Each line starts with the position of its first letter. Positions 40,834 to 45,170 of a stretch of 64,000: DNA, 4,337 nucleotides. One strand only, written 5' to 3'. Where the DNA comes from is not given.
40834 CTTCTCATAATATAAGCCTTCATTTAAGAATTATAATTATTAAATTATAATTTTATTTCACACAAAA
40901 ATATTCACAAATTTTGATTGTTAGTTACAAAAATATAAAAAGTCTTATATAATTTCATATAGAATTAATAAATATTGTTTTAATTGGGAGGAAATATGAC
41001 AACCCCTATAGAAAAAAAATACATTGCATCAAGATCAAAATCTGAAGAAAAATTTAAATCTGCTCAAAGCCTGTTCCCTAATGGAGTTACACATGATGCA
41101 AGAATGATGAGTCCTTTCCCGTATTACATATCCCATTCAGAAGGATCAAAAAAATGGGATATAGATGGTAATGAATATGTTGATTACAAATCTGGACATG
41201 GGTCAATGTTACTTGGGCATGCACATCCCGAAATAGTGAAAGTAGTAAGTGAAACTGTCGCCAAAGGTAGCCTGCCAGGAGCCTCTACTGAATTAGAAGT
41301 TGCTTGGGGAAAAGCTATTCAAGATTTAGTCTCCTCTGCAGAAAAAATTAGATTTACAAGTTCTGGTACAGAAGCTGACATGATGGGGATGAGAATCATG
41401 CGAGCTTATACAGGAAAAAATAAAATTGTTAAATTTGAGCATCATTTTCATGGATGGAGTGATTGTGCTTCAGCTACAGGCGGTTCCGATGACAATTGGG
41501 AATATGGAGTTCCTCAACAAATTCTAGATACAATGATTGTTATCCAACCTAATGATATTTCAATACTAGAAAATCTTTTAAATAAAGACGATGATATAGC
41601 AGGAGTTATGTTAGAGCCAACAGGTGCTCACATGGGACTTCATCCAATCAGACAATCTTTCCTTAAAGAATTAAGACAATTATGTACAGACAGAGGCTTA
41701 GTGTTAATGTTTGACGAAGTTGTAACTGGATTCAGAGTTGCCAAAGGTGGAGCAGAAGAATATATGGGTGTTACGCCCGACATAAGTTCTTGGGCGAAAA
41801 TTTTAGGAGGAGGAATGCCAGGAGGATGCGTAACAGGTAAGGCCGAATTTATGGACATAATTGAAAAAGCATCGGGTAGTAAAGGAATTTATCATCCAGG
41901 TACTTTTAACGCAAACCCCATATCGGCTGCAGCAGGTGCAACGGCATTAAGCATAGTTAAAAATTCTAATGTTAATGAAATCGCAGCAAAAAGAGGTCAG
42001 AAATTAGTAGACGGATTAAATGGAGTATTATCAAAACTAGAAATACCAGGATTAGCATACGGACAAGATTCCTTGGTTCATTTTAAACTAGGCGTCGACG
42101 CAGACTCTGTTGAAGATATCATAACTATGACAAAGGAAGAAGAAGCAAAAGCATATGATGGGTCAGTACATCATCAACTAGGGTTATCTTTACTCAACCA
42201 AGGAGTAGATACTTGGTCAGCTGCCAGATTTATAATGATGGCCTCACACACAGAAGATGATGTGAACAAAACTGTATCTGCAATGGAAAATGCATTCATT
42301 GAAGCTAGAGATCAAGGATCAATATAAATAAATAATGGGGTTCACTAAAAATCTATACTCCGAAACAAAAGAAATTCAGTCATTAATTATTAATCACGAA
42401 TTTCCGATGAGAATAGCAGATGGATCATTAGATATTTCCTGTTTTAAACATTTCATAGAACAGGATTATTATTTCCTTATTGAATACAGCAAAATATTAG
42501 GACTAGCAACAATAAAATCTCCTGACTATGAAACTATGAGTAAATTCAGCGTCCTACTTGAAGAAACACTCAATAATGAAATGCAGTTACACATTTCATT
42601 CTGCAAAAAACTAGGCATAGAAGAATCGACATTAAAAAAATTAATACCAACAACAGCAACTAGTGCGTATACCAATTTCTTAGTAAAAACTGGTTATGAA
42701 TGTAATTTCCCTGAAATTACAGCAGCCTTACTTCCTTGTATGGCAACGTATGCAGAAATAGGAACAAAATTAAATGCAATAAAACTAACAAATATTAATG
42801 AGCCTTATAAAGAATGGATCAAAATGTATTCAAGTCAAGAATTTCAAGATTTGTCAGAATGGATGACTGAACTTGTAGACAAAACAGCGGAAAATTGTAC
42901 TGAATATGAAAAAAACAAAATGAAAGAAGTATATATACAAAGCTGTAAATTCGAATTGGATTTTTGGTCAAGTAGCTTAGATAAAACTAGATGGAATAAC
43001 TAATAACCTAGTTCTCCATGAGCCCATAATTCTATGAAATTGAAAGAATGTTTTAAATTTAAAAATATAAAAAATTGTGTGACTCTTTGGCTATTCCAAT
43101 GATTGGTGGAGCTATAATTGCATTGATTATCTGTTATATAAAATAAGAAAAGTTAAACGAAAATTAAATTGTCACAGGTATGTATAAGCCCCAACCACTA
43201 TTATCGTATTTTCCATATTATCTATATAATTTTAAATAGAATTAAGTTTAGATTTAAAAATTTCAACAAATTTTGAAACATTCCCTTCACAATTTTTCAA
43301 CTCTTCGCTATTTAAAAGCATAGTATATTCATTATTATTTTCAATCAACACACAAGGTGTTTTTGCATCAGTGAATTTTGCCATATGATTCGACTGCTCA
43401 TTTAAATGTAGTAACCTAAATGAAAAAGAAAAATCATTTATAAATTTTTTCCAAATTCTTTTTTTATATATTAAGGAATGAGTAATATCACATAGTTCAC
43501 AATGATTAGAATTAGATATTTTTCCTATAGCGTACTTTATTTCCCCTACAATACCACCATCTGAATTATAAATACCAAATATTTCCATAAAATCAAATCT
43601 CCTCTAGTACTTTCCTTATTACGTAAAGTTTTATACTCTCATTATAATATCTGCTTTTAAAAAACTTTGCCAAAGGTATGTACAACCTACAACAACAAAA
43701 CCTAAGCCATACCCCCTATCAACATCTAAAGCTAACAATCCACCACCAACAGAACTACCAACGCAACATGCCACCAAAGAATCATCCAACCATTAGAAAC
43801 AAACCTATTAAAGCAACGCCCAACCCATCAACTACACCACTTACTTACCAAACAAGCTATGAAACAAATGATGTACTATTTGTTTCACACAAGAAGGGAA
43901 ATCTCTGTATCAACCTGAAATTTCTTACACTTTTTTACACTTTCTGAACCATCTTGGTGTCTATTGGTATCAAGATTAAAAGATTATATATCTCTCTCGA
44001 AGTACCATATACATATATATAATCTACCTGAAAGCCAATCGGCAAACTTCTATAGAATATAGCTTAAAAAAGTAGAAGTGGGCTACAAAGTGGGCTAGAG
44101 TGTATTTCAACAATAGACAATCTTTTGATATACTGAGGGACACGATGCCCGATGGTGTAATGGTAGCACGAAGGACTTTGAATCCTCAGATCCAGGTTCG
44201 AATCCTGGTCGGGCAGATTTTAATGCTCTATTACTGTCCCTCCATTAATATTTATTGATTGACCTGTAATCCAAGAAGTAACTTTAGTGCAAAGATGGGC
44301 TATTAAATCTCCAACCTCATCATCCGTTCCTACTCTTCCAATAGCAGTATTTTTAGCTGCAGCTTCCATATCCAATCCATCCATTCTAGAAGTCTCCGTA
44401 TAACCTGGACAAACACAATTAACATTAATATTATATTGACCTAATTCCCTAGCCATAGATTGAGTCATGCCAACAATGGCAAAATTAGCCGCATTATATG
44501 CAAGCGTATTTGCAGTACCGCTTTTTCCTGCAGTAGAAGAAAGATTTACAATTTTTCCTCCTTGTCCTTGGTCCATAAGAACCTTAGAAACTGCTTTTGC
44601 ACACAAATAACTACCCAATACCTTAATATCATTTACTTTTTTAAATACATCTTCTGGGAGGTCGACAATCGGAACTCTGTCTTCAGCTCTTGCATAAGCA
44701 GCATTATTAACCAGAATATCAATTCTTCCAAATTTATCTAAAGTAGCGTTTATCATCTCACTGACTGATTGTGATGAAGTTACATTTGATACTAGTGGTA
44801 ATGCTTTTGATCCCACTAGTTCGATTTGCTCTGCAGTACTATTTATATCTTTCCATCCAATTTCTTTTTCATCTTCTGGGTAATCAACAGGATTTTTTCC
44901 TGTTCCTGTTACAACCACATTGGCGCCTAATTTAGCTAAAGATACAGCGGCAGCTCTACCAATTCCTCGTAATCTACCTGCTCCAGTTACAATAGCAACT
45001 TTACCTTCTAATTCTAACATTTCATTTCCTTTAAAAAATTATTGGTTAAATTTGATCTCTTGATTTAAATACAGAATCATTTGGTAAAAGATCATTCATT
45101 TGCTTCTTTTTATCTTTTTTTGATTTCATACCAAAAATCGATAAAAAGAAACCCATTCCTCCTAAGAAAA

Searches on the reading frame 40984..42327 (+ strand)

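Call 48: search_protein_families(library=pfam, proteins=[window:40984-42327:+], max_evalue=0.00001)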
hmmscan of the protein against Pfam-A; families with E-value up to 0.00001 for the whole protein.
window:40984-42327:+ (447 aa): 1 family
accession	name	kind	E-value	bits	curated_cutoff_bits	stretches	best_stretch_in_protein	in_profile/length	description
PF00202.27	Aminotran_3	-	5.2e-59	200.4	30.5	1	43-351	7-332/403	Aminotransferase class-III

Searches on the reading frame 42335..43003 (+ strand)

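Call 48: search_protein_families(library=pfam, proteins=[window:42335-43003:+], max_evalue=0.00001)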
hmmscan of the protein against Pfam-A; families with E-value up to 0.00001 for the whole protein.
window:42335-43003:+ (222 aa): 1 family
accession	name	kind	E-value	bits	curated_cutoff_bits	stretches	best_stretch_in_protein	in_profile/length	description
PF03070.21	TENA_THI-4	-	1e-45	156.6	22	1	11-216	4-209/210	TENA/THI-4/PQQC family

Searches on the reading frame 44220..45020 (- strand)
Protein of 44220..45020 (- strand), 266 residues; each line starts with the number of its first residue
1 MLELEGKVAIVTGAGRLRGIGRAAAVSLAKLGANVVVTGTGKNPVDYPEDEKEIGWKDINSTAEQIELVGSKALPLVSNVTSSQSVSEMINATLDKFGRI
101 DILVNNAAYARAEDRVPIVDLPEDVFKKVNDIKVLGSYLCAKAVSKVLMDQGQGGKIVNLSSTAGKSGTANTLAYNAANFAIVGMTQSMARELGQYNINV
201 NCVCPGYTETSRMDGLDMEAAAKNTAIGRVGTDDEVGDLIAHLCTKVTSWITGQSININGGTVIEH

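Call 48: search_protein_families(library=pfam, proteins=[window:44220-45020:-], max_evalue=0.00001)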
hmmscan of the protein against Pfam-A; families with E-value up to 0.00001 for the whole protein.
window:44220-45020:- (266 aa): 3 families
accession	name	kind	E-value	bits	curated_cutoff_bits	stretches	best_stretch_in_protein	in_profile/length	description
PF13561.12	adh_short_C2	-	7.5e-50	170.1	27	1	13-261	1-234/236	Enoyl-(Acyl carrier protein) reductase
PF00106.31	adh_short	-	2.5e-42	145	26.6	1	7-213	1-187/195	short chain dehydrogenase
PF08659.16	KR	-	2.5e-08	34.5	22.6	1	11-191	5-165/180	KR domain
